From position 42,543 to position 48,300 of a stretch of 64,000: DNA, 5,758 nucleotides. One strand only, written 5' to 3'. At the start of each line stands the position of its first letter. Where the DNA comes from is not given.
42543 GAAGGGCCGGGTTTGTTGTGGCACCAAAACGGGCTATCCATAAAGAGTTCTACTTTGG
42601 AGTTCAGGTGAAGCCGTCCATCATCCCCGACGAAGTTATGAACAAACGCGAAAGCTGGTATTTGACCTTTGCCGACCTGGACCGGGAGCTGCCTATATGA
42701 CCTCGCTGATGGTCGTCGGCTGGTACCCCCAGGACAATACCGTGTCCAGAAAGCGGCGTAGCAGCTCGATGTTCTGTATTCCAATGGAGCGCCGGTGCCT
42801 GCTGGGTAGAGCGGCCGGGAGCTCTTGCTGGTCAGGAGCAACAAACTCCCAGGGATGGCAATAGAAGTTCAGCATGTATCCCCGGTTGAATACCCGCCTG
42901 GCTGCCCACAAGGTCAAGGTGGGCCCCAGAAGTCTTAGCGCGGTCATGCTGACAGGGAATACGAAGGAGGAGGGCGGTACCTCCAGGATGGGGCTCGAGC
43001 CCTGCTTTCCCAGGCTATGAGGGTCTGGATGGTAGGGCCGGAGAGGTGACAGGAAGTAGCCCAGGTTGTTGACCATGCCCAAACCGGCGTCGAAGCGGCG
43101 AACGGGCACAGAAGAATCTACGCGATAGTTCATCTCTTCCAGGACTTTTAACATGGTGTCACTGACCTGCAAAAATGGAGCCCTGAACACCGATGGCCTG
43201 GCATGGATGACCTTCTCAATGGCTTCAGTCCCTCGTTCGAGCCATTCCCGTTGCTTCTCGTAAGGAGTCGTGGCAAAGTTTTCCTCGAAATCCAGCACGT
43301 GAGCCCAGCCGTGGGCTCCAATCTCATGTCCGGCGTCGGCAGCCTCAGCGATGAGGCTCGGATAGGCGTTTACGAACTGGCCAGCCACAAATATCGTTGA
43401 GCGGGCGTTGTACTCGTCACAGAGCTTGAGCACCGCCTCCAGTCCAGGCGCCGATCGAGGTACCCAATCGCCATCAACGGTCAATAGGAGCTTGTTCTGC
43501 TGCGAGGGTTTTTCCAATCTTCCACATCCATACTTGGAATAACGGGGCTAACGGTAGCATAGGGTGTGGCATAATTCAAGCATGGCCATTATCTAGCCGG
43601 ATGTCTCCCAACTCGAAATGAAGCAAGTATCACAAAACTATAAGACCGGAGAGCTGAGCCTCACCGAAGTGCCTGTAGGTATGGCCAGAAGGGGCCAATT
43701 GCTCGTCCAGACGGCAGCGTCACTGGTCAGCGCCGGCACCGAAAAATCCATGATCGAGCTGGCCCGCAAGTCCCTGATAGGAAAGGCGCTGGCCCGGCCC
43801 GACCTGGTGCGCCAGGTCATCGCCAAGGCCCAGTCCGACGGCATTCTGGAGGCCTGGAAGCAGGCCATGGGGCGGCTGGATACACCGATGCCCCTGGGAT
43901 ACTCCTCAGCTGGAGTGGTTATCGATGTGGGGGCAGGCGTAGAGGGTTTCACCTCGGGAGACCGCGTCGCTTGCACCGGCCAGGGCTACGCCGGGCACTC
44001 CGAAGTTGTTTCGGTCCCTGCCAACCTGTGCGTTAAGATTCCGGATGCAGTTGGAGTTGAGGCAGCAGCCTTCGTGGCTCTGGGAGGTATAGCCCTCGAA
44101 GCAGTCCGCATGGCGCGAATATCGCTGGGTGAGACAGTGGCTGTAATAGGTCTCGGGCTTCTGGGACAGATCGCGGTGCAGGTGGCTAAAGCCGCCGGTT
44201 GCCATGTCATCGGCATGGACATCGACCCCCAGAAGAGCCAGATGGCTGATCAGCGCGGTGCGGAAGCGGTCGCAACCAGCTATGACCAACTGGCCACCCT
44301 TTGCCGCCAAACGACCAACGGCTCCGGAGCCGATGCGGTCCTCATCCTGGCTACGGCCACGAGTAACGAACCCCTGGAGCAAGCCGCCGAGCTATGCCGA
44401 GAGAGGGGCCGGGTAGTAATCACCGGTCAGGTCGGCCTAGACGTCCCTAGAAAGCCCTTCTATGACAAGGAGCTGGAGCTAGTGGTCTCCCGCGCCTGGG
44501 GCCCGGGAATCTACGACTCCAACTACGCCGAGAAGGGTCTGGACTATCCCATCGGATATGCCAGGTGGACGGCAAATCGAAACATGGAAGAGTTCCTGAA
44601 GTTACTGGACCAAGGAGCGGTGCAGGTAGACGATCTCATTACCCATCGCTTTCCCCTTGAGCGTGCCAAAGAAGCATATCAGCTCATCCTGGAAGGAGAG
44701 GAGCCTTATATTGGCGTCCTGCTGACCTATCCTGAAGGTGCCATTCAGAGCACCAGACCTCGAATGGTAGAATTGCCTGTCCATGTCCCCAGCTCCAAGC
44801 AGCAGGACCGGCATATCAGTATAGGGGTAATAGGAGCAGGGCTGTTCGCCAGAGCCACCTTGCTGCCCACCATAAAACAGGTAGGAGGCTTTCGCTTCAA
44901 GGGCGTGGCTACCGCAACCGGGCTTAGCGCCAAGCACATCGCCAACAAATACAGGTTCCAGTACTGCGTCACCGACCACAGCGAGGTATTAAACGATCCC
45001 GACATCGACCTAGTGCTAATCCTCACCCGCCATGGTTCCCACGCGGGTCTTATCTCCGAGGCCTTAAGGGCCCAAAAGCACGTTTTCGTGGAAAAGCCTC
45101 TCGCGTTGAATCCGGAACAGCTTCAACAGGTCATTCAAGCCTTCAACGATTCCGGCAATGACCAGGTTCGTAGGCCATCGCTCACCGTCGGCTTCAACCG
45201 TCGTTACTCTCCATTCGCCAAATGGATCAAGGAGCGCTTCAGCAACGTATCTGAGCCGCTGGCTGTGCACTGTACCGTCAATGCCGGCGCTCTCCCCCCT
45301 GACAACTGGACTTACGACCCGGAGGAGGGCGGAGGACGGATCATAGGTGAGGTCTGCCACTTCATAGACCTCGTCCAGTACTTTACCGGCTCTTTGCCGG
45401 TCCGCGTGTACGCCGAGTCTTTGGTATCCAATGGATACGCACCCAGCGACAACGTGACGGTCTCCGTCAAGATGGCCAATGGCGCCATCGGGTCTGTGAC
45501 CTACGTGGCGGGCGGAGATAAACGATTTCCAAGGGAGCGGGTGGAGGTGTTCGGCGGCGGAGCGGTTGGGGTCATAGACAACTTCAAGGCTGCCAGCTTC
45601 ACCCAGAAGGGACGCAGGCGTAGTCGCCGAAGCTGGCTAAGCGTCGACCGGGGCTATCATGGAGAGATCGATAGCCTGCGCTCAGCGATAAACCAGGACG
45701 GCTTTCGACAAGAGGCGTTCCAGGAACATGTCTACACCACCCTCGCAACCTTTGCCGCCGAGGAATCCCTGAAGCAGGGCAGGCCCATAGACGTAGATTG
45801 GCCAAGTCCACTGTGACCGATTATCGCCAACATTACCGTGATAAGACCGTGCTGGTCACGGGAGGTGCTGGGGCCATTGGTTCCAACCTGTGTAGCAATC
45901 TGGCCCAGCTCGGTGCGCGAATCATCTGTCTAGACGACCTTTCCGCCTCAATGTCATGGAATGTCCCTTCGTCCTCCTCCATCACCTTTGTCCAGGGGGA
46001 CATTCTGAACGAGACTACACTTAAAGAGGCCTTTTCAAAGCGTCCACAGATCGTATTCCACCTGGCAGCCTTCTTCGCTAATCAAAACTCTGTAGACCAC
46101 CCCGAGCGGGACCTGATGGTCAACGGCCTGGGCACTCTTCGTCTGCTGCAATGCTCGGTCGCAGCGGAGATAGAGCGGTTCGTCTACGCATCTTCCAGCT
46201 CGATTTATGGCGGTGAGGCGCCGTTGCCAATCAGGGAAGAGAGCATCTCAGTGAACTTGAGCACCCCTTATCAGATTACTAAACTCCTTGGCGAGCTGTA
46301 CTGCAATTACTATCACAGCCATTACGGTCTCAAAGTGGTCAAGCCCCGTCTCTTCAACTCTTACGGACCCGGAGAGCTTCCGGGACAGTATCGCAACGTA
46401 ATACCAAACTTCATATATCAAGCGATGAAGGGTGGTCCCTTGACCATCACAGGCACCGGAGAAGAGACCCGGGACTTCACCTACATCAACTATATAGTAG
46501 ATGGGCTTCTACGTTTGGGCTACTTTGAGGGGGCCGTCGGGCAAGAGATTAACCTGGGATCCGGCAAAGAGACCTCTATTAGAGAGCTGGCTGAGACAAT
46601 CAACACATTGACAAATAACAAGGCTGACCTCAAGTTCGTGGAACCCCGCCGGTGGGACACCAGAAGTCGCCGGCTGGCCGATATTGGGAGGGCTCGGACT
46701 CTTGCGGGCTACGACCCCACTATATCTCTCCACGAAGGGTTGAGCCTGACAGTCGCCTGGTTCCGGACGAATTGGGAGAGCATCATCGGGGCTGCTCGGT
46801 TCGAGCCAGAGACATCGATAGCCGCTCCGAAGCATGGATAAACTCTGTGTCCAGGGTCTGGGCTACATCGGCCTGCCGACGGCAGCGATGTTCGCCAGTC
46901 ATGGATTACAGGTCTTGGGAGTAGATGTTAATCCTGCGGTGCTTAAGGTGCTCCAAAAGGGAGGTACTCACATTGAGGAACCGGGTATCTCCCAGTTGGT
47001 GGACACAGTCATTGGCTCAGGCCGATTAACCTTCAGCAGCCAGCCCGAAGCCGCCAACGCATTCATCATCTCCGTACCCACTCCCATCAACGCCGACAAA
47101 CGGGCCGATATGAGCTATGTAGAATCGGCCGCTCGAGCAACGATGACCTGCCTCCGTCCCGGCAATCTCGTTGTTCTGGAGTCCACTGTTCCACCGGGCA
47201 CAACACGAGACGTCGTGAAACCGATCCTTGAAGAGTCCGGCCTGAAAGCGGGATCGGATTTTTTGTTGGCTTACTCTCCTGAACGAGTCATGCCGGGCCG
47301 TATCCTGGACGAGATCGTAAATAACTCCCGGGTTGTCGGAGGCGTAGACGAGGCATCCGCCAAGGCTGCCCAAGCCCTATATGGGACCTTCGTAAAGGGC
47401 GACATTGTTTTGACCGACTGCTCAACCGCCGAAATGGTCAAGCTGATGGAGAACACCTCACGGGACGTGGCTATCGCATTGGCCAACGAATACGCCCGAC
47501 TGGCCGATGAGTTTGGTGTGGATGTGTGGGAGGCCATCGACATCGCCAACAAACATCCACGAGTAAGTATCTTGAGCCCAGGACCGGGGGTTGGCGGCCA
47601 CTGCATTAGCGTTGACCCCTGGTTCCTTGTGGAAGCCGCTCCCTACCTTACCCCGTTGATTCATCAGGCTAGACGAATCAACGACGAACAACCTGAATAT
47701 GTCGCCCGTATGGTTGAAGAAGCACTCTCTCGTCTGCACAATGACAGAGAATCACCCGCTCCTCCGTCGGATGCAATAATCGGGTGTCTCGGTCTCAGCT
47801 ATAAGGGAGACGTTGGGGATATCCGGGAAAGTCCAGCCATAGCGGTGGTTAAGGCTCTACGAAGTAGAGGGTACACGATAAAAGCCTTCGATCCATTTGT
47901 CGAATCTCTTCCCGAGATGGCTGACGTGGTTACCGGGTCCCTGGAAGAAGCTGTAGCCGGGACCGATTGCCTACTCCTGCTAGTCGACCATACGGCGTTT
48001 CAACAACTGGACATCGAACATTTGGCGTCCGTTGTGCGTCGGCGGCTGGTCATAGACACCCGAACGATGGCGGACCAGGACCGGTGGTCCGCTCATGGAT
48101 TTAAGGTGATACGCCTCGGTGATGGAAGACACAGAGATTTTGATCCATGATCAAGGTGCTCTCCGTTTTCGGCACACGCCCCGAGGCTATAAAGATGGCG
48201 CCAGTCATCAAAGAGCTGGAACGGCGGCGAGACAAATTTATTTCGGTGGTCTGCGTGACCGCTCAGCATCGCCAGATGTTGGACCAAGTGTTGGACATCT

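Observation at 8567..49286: A glycan island of about 40 kb, headed by a NusG paralog, that combines two CMP-ulosonic-acid pathways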

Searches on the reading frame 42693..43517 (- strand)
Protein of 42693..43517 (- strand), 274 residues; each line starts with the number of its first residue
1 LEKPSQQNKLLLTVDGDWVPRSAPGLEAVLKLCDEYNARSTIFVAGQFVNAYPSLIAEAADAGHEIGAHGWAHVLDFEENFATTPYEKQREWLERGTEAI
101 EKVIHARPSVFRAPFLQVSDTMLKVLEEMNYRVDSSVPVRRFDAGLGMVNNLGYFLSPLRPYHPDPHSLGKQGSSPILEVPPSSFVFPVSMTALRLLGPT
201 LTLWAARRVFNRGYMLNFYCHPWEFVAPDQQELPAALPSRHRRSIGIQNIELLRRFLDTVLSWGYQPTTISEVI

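Call 6: search_protein_families(library=pfam, proteins=[window:42693-43517:-])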
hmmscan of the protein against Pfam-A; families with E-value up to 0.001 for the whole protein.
window:42693-43517:- (274 aa): 3 families
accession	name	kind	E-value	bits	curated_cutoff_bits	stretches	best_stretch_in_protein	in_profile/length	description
PF01522.26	Polysacc_deac_1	-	3.5e-23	82.4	23.1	1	4-133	3-123/124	Polysaccharide deacetylase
PF10096.14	DUF2334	-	4e-09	36.8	26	1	22-155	14-167/203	Uncharacterized protein conserved in bacteria (DUF2334)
PF11959.13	DUF3473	-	2.7e-07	31.1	29.6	1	165-250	19-109/130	Domain of unknown function (DUF3473)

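Call 19: search_protein_families(library=ncbifam, proteins=[window:42693-43517:-], max_evalue=0.001)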
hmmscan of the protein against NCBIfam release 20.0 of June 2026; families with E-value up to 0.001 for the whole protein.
window:42693-43517:- (274 aa): 9 families
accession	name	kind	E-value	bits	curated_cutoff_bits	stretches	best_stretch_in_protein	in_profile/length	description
TIGR03006.1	pepcterm_polyde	equivalog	4.4e-19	68.7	276.2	1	26-254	36-256/272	XrtA system polysaccharide deacetylase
TIGR02764.1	spore_ybaN_pdaB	equivalog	7.2e-18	65.1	237.4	1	6-133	4-123/191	polysaccharide deacetylase family sporulation protein PdaB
TIGR02873.1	spore_ylxY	hypoth_equivalog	7.5e-09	35.2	391.5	1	26-130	100-199/268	probable sporulation protein, polysaccharide deacetylase family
TIGR02884.1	spore_pdaA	equivalog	2e-08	34.2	298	1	27-132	53-154/224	delta-lactam-biosynthetic de-N-acetylase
TIGR04243.1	nodulat_NodB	equivalog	3.5e-08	33.2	240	1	9-128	3-115/197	chitooligosaccharide deacetylase NodB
NF045821.1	PgAcgDacpgdA1_Bac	equivalog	2.8e-07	29.7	400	1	29-131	106-203/282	peptidoglycan-N-acetylglucosamine deacetylase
NF045820.1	PgAcgDacpgdA_Strep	equivalog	7.3e-06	25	800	1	26-126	283-378/463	peptidoglycan-N-acetylglucosamine deacetylase PgdA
NF045822.1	PgAcgDacpgdA2_Bac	equivalog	0.00014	21.3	400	1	29-115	87-168/274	peptidoglycan-N-acetylglucosamine deacetylase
NF011923.2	PRK15394.1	equivalog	0.00027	20.3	382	1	47-135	84-171/294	4-deoxy-4-formamido-L-arabinose-phosphoundecaprenol deformylase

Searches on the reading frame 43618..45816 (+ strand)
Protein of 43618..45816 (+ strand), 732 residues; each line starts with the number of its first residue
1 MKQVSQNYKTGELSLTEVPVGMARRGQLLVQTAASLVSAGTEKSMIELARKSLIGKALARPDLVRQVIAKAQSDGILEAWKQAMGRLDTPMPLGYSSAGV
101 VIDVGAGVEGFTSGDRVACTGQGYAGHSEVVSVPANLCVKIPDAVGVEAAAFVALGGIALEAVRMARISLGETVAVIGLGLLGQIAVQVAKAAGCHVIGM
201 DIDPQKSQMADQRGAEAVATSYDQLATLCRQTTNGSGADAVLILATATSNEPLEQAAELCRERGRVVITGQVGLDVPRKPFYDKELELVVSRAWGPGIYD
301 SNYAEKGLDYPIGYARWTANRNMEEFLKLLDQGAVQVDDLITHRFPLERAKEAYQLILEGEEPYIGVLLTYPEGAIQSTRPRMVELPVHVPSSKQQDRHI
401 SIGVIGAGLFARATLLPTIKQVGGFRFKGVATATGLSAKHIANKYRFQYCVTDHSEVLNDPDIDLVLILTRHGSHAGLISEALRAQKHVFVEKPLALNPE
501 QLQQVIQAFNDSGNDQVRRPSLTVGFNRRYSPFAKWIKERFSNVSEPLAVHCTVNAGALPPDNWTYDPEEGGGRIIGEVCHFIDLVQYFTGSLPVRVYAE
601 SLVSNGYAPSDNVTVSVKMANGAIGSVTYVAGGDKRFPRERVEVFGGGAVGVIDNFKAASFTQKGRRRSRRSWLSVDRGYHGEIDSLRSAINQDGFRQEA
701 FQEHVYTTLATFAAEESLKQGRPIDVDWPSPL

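Call 6: search_protein_families(library=pfam, proteins=[window:43618-45816:+])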
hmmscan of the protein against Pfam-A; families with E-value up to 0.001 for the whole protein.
window:43618-45816:+ (732 aa): 9 families
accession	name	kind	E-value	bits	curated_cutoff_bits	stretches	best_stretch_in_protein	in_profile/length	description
PF01408.29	GFO_IDH_MocA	-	1.8e-25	90.4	24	1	400-513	1-113/120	Oxidoreductase family, NAD-binding Rossmann fold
PF00107.32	ADH_zinc_N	-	2e-17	63.8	31.8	1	182-291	2-112/129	Zinc-binding dehydrogenase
PF22725.1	GFO_IDH_MocA_C3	-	1.3e-13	51.5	27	1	546-646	15-118/124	GFO/IDH/MocA C-terminal domain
PF08240.17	ADH_N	-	3.9e-08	33.9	23.5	1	80-143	23-104/104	Alcohol dehydrogenase GroES-like domain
PF13602.12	ADH_zinc_N_2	-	8.8e-07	30.4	27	1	214-360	2-126/134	Zinc-binding dehydrogenase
PF02894.22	GFO_IDH_MocA_C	-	1.8e-06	28.3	22.9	1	547-628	12-100/218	Oxidoreductase family, C-terminal alpha/beta domain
PF02826.25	2-Hacid_dh_C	-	1.5e-05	24.9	25.1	1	171-223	36-86/178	D-isomer specific 2-hydroxyacid dehydrogenase, NAD binding domain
PF03447.22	NAD_binding_3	-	0.00016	22.8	24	0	420-513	17-110/116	Homoserine dehydrogenase, NAD binding domain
PF03446.21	NAD_binding_2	-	0.00097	19.6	21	0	173-228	1-56/161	NAD binding domain of 6-phosphogluconate dehydrogenase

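Call 19: search_protein_families(library=ncbifam, proteins=[window:43618-45816:+], max_evalue=0.001)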
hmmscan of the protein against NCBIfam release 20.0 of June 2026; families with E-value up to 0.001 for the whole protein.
window:43618-45816:+ (732 aa): 32 families (the best 25 are shown)
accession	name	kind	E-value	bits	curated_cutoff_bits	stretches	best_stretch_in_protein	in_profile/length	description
TIGR04380.1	myo_inos_iolG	equivalog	1e-32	113.4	355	1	400-724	2-329/330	inositol 2-dehydrogenase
TIGR03989.1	Rxyl_3153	subfamily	4.6e-26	92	440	1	127-361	141-362/370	NDMA-dependent alcohol dehydrogenase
TIGR00692.1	tdh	equivalog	1.8e-19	70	458.35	1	128-270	120-261/340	L-threonine 3-dehydrogenase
NF003808.0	PRK05396.1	equivalog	1.9e-17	63.2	380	1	127-270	121-263/341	L-threonine 3-dehydrogenase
NF052679.1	InsChiInosDhIolG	equivalog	9.1e-17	61.1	540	1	400-559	3-160/343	bifunctional inositol 2-dehydrogenase/D-chiro-inositol 1-dehydrogenase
NF006940.0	PRK09422.1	equivalog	1.3e-16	60.5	344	1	126-270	116-260/338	alcohol dehydrogenase AdhP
NF008024.0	PRK10754.1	subfamily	3.4e-16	59.2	348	1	89-359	57-315/327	NADPH:quinone reductase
NF052479.1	LevoglcsnDh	equivalog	5.6e-16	58.2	650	1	399-593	3-205/386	levoglucosan dehydrogenase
TIGR03451.1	mycoS_dep_FDH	equivalog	6e-15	54.9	512.9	1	129-360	133-349/358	S-(hydroxymethyl)mycothiol dehydrogenase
TIGR02824.1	quinone_pig3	subfamily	1.1e-14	54.3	296.8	1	93-271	61-239/325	putative NAD(P)H quinone oxidoreductase, PIG3 family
TIGR03366.1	HpnZ_proposed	hypoth_equivalog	3.7e-13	49.4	328.1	1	123-273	109-256/315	putative phosphonate catabolism associated alcohol dehydrogenase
TIGR01202.1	bchC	equivalog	6.2e-13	48.5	291.25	1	90-296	59-259/308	chlorophyll synthesis pathway protein BchC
NF010344.0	PRK13771.1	subfamily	6.3e-13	48.4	349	1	127-221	118-213/334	putative alcohol dehydrogenase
NF007642.0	PRK10309.1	equivalog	2.5e-12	46.7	550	1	125-275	115-265/347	galactitol-1-phosphate 5-dehydrogenase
NF008607.0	PRK11579.1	subfamily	3.1e-12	46.2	330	1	399-512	4-114/346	oxidoreductase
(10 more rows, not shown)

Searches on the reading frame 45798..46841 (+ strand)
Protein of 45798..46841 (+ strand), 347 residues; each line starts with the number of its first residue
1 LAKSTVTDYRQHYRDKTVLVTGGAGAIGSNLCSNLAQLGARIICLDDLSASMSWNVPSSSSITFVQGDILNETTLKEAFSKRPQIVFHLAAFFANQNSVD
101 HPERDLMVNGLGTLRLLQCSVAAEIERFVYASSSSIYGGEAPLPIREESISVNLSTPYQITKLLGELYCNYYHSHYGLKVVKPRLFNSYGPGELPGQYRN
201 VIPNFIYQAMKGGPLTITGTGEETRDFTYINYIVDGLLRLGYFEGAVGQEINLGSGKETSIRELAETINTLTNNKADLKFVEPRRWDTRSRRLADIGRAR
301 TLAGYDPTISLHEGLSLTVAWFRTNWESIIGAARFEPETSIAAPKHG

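Call 6: search_protein_families(library=pfam, proteins=[window:45798-46841:+])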
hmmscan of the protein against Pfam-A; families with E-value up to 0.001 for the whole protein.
window:45798-46841:+ (347 aa): 10 families
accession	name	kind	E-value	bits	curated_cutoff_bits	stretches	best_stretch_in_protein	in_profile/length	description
PF01370.27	Epimerase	-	6.7e-56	189.8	20.9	1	18-254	1-240/240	NAD dependent epimerase/dehydratase family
PF16363.11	GDP_Man_Dehyd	-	4.4e-44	151.7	27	1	19-316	1-330/332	GDP-mannose 4,6 dehydratase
PF01073.25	3Beta_HSD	-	9.3e-16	58.1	22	1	19-230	1-218/280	3-beta hydroxysteroid dehydrogenase/isomerase family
PF02719.21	Polysacc_synt_2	-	1.3e-15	57.9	20.2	1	18-133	1-128/293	Polysaccharide biosynthesis protein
PF04321.23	RmlD_sub_bind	-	1.7e-12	47.5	27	1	17-169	2-136/287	RmlD substrate binding domain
PF07993.18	NAD_binding_4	-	4.8e-07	29.6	20.1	1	59-184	60-205/258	Male sterility protein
PF00106.31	adh_short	-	3.8e-06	27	26.6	1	16-87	1-76/195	short chain dehydrogenase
PF08659.16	KR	-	6.6e-05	23.3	22.6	1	17-136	2-139/180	KR domain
PF13460.12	NAD_binding_10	-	9.5e-05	22.8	27.2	1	22-138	1-103/184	NAD(P)H-binding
PF05368.20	NmrA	-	0.00012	22.3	27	1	15-98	2-79/298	NmrA-like family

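Call 19: search_protein_families(library=ncbifam, proteins=[window:45798-46841:+], max_evalue=0.001)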
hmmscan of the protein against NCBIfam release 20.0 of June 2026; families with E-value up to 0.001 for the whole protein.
window:45798-46841:+ (347 aa): 55 families (the best 25 are shown)
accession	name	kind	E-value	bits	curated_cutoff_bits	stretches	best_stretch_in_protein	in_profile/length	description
TIGR04180.1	EDH_00030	hypoth_equivalog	6.5e-42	143.6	475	1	18-308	1-295/297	NAD-dependent 4,6-dehydratase LegB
TIGR01179.1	galE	equivalog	1.8e-40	138.8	262.3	1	18-324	2-327/332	UDP-glucose 4-epimerase GalE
TIGR01181.1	dTDP_gluc_dehyt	equivalog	2.1e-37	128.9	365.1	1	18-326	2-315/321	dTDP-glucose 4,6-dehydratase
NF011728.1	PRK15181.1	equivalog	1.2e-35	123.2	760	1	16-324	16-339/348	Vi polysaccharide biosynthesis UDP-N-acetylglucosaminuronic acid C-4 epimerase TviC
TIGR02197.1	heptose_epim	equivalog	1.6e-24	86.7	274.6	1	18-322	1-313/316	ADP-glyceromanno-heptose 6-epimerase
NF047922.1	GDPFucSynFcl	equivalog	1.5e-22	80.4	500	1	82-326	53-305/308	GDP-L-fucose synthase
NF007956.0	PRK10675.1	subfamily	2.8e-22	79.3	394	1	17-321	2-328/338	UDP-glucose 4-epimerase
NF007490.0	PRK10084.1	subfamily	8.7e-20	71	649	1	18-327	3-339/361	dTDP-glucose 4,6-dehydratase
NF007582.0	PRK10217.1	equivalog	1.1e-19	70.8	698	1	16-278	2-276/355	dTDP-glucose 4,6-dehydratase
TIGR02622.1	CDP_4_6_dhtase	equivalog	1.4e-17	63.8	278.45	1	13-327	2-335/352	CDP-glucose 4,6-dehydratase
NF043036.1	ErythonDh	equivalog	3.5e-17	62.6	325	1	18-173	3-164/321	D-erythronate dehydrogenase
NF042422.1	oxyalk_red_OleD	equivalog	2e-16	60.3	580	1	18-235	3-209/329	2-alkyl-3-oxoalkanoate reductase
NF008360.0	PRK11150.1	equivalog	4e-14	52.5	452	1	18-321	2-305/310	ADP-glyceromanno-heptose 6-epimerase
TIGR03466.1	HpnA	hypoth_equivalog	3.6e-13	49.1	367.65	1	17-165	2-148/327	hopanoid-associated sugar epimerase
TIGR01214.1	rmlD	equivalog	3.2e-11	42.8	224.05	1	17-171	1-137/285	dTDP-4-dehydrorhamnose reductase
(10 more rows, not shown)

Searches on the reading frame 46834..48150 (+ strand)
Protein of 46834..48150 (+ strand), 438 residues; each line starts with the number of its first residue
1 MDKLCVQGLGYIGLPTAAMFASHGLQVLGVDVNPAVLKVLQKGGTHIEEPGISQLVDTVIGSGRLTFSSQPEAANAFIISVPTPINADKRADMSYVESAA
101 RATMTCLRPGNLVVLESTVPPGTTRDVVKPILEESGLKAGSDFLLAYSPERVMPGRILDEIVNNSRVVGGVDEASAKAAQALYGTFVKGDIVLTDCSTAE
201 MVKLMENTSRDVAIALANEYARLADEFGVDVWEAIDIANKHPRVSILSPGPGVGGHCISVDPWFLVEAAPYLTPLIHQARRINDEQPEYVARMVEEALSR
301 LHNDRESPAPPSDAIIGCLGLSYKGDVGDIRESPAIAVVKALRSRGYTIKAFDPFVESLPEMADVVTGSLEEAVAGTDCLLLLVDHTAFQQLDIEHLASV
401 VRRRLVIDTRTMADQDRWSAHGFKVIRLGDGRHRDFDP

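Call 6: search_protein_families(library=pfam, proteins=[window:46834-48150:+])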
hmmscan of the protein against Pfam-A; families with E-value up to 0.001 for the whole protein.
window:46834-48150:+ (438 aa): 4 families
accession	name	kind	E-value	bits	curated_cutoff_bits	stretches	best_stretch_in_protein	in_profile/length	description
PF03721.20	UDPG_MGDP_dh_N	-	1.3e-51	175.3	27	1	3-178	2-182/187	UDP-glucose/GDP-mannose dehydrogenase family, NAD binding domain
PF00984.24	UDPG_MGDP_dh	-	5.1e-26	91.1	25.4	1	198-284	2-93/94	UDP-glucose/GDP-mannose dehydrogenase family, central domain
PF03720.21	UDPG_MGDP_dh_C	-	7.5e-25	87.7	30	1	318-414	2-102/103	UDP-glucose/GDP-mannose dehydrogenase family, UDP binding domain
PF03446.21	NAD_binding_2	-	3.5e-05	24.3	21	0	4-130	2-106/161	NAD binding domain of 6-phosphogluconate dehydrogenase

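Call 19: search_protein_families(library=ncbifam, proteins=[window:46834-48150:+], max_evalue=0.001)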
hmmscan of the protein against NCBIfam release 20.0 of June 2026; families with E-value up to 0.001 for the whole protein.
window:46834-48150:+ (438 aa): 8 families
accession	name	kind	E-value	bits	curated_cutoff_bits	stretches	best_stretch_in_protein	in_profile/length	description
TIGR03026.1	NDP-sugDHase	subfamily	7.7e-130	433.4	189.8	1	3-410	2-412/413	nucleotide sugar dehydrogenase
NF040825.1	UDPMaNacDH_Arch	equivalog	2.6e-128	428.5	750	1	3-416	2-404/418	UDP-N-acetyl-D-mannosamine dehydrogenase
NF008286.0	PRK11064.1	equivalog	4.5e-126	420.8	459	1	2-412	4-418/420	UDP-N-acetyl-D-mannosamine dehydrogenase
NF041297.1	UDPGDh_AglM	equivalog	5.4e-57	193.6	670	1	4-415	3-419/429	UDP-glucose 6-dehydrogenase AglM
NF047673.2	TeichurnBiosyTuaD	equivalog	8.3e-51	173.5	700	1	1-429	1-430/439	UDP-glucose 6-dehydrogenase TuaD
NF011729.0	PRK15182.1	equivalog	2.2e-47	161.8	592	1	3-402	8-404/425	Vi polysaccharide biosynthesis UDP-N-acetylglucosamine C-6 dehydrogenase TviB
NF011631.0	PRK15057.1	equivalog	5.4e-15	55.4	757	1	3-265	2-261/388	UDP-glucose 6-dehydrogenase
NF043037.1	ThreonDh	equivalog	3.1e-05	23.5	350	0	3-49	4-50/297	L-threonate dehydrogenase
